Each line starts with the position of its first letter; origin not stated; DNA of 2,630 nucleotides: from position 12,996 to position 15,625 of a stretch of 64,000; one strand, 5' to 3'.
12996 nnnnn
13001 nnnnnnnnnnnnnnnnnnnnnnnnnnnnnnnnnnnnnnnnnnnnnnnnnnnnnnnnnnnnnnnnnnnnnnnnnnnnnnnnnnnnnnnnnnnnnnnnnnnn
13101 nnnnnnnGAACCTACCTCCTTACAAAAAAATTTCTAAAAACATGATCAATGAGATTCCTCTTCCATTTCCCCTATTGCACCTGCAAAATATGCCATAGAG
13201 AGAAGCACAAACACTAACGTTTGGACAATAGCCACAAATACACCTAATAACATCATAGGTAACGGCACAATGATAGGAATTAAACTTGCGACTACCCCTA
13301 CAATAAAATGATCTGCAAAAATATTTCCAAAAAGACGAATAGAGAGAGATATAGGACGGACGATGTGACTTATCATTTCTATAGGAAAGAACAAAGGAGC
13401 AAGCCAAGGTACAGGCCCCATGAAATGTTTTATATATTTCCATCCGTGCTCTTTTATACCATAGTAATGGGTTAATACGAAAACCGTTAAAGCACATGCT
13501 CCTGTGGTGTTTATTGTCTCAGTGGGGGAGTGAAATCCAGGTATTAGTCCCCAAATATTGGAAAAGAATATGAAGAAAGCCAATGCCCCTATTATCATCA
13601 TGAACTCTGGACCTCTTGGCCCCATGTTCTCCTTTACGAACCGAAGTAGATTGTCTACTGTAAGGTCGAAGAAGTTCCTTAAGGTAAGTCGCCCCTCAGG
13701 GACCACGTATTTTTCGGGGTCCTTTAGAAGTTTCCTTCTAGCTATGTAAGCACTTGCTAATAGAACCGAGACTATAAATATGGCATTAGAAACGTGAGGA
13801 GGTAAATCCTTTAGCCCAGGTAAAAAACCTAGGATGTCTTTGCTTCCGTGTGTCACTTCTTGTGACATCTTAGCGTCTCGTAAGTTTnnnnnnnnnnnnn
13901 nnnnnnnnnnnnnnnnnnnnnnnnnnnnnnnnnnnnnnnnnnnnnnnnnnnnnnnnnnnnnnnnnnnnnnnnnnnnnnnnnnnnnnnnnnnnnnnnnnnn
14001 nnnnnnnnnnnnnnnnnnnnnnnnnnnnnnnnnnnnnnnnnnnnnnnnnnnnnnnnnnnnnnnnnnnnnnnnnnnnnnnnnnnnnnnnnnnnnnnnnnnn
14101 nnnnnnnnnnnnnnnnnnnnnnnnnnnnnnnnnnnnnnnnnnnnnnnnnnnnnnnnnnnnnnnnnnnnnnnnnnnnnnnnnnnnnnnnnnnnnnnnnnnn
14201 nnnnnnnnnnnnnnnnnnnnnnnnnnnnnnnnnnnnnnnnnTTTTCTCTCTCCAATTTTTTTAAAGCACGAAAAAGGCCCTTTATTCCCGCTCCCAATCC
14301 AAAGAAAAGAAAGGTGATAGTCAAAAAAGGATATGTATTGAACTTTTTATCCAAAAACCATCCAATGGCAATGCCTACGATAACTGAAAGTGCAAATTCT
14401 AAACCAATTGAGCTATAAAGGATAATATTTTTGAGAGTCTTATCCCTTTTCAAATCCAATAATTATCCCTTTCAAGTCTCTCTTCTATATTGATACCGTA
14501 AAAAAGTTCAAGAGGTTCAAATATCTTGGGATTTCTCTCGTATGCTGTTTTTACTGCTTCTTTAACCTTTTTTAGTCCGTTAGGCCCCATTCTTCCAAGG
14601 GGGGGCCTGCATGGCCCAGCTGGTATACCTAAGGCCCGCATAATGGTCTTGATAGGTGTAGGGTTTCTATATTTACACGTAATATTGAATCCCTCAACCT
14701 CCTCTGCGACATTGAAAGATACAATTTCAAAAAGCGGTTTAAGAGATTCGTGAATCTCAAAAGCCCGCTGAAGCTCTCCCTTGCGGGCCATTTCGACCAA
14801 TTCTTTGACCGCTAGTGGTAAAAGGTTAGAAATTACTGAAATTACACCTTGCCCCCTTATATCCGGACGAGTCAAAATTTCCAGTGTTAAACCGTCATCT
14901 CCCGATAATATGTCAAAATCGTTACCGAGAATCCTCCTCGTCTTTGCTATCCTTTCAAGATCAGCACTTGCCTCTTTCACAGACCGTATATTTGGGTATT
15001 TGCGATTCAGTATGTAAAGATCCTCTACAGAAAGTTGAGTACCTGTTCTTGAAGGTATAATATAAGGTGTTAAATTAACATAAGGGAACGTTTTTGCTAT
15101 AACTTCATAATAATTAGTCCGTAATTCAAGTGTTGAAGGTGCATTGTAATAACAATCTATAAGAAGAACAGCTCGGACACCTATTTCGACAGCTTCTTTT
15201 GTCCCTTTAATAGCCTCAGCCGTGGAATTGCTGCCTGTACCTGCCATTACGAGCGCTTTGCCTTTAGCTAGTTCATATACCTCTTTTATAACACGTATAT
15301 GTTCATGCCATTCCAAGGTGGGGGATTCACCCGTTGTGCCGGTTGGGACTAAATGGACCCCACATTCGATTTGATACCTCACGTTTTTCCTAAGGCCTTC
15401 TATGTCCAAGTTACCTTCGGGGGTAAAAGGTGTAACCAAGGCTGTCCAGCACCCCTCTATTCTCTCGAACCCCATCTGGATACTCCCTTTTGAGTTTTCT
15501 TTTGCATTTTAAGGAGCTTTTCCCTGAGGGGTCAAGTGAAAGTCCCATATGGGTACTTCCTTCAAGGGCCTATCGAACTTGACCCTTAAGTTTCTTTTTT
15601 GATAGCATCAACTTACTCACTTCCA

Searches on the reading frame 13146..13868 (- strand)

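Call 34: search_protein_families(library=pfam, proteins=[window:13146-13868:-], max_evalue=0.0001)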
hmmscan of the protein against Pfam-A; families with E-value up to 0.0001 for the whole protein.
window:13146-13868:- (240 aa): 1 family
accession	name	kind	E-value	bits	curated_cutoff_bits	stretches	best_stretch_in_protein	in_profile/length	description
PF00119.25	ATP-synt_A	-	1.5e-48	166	33.9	1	32-228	7-216/217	ATP synthase A chain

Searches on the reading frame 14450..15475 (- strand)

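Call 34: search_protein_families(library=pfam, proteins=[window:14450-15475:-], max_evalue=0.0001)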
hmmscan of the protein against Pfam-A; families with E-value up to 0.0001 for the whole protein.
window:14450-15475:- (341 aa): 1 family
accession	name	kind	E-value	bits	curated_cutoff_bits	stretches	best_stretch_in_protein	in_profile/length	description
PF00701.28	DHDPS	-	1.3e-65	221.4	22.1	1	7-310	3-288/289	Dihydrodipicolinate synthetase family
